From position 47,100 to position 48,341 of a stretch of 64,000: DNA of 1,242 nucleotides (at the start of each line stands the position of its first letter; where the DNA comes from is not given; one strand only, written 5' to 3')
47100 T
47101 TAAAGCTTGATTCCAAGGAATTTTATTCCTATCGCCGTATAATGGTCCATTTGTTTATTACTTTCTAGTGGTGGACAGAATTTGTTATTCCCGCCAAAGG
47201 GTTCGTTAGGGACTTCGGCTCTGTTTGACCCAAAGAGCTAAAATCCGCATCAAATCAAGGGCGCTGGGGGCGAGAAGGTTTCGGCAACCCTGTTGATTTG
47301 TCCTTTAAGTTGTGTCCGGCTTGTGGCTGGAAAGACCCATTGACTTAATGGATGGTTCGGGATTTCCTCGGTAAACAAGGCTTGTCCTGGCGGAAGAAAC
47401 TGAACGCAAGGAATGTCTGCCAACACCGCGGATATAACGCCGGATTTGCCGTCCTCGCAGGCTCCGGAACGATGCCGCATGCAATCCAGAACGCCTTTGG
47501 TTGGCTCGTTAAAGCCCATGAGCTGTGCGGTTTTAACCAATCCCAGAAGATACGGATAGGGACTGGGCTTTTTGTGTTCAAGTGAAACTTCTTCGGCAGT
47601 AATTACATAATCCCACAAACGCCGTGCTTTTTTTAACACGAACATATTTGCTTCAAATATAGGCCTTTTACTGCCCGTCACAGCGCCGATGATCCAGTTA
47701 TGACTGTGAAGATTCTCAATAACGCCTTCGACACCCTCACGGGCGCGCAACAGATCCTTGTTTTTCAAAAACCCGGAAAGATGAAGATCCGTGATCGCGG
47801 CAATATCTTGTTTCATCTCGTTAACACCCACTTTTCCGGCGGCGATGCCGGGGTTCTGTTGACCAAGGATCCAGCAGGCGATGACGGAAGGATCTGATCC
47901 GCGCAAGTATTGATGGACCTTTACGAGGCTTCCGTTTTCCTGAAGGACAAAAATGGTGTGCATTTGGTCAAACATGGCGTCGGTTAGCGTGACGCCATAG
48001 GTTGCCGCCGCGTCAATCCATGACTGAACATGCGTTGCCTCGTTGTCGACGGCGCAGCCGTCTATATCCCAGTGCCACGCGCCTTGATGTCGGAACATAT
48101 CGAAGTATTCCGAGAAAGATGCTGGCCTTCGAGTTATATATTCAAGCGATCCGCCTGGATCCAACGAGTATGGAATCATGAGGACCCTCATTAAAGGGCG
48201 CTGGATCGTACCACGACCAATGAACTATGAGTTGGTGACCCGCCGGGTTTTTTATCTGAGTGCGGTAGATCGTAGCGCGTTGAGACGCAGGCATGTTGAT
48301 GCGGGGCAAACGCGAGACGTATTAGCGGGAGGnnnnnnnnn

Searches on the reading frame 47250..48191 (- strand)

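Call 44: search_protein_families(library=pfam, proteins=[window:47250-48191:-], max_evalue=0.01)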
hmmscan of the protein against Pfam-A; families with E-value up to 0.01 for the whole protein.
window:47250-48191:- (313 aa): 2 families
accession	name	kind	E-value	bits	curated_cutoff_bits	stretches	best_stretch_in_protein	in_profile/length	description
PF13419.12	HAD_2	-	2.7e-06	28.1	23.8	1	143-221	75-148/178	Haloacid dehalogenase-like hydrolase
PF00702.32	Hydrolase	-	1.5e-05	25.9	26.4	1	41-216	6-162/191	haloacid dehalogenase-like hydrolase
